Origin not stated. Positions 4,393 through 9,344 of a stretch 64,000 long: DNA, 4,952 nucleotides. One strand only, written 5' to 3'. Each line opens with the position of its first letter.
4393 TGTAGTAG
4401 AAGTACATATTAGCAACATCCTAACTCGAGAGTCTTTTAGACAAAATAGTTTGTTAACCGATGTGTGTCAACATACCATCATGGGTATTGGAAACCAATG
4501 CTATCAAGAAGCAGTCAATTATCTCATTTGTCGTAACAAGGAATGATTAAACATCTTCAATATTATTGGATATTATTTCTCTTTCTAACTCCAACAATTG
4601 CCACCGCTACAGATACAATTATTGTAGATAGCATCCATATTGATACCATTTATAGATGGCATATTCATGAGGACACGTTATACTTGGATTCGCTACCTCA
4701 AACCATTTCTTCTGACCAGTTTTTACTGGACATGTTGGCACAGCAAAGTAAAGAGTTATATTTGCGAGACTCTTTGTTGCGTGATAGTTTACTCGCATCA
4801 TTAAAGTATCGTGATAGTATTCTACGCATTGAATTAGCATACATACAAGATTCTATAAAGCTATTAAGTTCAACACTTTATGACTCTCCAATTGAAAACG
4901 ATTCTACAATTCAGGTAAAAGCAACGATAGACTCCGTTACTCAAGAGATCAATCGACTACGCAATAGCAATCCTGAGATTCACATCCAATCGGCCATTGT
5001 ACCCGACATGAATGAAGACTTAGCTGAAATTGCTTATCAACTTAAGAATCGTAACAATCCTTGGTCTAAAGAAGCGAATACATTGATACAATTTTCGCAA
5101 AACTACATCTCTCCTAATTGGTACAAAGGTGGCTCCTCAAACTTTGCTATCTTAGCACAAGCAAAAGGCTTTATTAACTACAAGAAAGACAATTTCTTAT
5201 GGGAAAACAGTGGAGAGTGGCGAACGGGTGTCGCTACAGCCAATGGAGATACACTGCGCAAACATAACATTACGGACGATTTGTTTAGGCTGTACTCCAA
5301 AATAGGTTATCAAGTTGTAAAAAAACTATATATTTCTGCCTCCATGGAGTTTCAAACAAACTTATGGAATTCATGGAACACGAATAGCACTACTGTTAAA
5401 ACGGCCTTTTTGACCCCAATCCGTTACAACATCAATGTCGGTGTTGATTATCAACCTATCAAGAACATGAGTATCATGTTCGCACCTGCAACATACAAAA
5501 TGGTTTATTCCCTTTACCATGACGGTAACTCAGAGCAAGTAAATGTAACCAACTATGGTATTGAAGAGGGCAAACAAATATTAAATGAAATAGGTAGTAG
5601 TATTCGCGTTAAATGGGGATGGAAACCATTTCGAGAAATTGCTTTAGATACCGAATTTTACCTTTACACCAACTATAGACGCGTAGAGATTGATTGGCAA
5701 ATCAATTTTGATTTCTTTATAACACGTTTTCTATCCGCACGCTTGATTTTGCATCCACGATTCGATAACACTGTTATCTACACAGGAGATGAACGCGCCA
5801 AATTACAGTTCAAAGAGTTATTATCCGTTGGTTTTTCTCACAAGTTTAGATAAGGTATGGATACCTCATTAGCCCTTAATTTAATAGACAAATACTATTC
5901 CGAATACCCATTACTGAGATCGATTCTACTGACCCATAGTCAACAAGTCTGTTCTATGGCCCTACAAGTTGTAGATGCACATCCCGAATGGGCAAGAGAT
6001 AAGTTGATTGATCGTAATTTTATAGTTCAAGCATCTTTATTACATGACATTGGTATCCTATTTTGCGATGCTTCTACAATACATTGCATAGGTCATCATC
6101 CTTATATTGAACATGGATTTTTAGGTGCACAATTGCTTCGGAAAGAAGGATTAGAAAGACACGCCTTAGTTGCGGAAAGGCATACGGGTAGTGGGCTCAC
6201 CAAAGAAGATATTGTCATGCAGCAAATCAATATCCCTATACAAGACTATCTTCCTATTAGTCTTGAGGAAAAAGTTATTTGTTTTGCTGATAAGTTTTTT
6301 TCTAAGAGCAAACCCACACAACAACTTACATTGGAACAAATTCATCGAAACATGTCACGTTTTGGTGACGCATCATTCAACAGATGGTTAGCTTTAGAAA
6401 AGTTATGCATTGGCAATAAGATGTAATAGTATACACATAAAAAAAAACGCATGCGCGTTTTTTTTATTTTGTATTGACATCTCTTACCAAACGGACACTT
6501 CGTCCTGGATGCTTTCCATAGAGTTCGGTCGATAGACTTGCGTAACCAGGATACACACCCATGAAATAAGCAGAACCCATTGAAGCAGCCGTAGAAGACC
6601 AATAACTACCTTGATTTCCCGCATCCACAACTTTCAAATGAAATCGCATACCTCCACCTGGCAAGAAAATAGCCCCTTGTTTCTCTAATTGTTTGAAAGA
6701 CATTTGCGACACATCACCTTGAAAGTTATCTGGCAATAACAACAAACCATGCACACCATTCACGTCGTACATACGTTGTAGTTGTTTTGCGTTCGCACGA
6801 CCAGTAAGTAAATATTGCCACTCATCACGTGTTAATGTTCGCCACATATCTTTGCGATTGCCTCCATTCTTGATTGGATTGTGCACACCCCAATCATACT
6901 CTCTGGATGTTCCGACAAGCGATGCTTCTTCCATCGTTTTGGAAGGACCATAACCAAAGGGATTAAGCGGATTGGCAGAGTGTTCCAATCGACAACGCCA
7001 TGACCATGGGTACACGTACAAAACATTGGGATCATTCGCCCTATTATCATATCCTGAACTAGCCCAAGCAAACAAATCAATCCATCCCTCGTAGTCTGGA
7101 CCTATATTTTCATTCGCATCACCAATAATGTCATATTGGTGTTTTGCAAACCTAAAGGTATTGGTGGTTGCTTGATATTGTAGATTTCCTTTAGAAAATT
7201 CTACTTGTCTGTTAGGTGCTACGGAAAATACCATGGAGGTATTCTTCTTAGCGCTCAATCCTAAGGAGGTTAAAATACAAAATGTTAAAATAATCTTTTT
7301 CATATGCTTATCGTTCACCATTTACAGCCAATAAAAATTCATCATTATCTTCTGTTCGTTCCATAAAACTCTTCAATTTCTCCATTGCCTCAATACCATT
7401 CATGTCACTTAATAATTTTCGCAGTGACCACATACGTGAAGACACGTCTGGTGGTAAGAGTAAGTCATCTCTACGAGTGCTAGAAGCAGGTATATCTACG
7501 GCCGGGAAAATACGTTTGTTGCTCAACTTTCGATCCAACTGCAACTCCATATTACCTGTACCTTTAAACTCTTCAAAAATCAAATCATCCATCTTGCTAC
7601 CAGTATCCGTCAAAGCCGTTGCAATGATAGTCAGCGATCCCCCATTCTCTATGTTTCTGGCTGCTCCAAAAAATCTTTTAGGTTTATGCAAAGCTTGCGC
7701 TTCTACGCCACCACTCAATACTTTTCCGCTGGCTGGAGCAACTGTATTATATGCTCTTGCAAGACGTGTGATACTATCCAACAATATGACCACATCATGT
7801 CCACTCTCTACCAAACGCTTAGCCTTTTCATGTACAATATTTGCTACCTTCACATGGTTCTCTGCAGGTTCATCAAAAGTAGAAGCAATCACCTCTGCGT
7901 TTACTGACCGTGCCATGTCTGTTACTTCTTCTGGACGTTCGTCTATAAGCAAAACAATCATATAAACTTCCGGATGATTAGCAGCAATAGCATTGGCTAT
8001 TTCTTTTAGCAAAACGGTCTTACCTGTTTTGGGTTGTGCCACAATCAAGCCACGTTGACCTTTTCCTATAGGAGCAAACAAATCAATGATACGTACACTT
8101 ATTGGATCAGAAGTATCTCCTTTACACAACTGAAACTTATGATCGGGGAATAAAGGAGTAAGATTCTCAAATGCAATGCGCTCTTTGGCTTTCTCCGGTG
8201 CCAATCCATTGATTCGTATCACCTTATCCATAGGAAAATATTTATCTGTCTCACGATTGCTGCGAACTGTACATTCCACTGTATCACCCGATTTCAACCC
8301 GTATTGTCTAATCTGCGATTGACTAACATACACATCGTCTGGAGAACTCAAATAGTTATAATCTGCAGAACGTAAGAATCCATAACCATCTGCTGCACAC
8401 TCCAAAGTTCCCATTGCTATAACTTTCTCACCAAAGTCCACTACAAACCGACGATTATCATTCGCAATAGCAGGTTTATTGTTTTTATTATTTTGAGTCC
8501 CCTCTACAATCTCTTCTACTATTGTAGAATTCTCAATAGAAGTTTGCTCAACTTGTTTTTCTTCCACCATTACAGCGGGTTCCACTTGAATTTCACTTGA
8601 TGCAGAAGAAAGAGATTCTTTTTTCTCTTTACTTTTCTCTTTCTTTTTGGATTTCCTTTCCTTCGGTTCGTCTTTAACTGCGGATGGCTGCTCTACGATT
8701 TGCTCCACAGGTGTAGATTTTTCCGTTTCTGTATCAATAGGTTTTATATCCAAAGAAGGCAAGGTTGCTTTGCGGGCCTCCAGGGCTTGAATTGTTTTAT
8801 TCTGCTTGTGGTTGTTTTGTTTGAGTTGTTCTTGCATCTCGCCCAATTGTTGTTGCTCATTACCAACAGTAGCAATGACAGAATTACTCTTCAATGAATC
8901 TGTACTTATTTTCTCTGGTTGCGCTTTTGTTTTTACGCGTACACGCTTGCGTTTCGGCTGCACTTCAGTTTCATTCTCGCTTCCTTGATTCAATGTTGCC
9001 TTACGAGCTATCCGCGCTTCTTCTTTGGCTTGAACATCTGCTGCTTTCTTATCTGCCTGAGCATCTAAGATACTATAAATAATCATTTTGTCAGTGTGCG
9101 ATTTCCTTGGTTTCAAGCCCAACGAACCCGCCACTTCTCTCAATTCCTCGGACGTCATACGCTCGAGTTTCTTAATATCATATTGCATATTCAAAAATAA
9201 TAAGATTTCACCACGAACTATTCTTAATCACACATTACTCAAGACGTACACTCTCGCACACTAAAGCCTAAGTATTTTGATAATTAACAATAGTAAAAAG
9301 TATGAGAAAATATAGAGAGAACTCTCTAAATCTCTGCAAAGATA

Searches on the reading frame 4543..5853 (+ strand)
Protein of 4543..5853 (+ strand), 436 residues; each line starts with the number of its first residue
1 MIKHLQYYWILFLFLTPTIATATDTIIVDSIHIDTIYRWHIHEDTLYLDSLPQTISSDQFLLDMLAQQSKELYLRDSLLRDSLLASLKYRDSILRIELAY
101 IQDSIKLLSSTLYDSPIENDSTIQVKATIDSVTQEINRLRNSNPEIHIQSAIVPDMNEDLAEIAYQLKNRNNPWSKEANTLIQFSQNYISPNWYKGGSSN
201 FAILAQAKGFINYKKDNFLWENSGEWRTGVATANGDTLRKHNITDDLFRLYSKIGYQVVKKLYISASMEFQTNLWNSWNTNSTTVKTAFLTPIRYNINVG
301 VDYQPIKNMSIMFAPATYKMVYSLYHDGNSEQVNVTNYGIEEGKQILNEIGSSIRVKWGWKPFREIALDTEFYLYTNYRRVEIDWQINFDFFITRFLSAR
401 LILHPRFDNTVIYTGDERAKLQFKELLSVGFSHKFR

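Call 62: search_protein_families(library=pfam, proteins=[window:4543-5853:+])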
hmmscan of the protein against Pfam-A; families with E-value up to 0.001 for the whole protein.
window:4543-5853:+ (436 aa): 1 family
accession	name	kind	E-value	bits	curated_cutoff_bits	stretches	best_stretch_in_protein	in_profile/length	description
PF11276.14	DUF3078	-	6.6e-24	84.6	25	1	184-277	1-91/92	Protein of unknown function (DUF3078)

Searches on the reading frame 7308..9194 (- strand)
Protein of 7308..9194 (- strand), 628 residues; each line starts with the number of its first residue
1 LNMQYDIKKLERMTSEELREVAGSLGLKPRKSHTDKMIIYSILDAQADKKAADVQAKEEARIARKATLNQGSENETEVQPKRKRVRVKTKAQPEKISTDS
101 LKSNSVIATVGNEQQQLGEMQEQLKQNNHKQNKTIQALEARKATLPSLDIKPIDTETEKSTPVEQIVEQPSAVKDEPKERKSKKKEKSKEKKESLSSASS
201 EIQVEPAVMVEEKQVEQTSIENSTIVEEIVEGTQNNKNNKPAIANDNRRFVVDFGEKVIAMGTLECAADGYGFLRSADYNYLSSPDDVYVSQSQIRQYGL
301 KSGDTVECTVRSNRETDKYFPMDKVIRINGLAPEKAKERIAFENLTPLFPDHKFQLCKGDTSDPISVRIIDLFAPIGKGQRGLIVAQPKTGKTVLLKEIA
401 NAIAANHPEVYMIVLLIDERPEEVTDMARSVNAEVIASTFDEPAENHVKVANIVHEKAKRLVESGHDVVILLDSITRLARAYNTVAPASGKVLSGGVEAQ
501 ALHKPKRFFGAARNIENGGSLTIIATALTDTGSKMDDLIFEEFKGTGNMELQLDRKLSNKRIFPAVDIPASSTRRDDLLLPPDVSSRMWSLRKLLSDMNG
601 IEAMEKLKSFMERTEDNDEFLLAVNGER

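Call 62: search_protein_families(library=pfam, proteins=[window:7308-9194:-])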
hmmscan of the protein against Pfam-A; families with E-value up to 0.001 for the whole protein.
window:7308-9194:- (628 aa): 4 families
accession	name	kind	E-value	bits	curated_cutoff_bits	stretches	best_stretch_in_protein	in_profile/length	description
PF00006.31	ATP-synt_ab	-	1.4e-31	110.3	29.5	1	367-571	2-211/213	ATP synthase alpha/beta family, nucleotide-binding domain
PF07497.18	Rho_RNA_bind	-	5e-28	97.1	27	1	261-334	2-73/73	Rho termination factor, RNA-binding domain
PF07498.18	Rho_N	-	0.00051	20.4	24.9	0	10-49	2-41/43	Rho termination factor, N-terminal domain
PF05729.18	NACHT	-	0.00052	20.3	26.7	0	391-483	12-98/167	NACHT domain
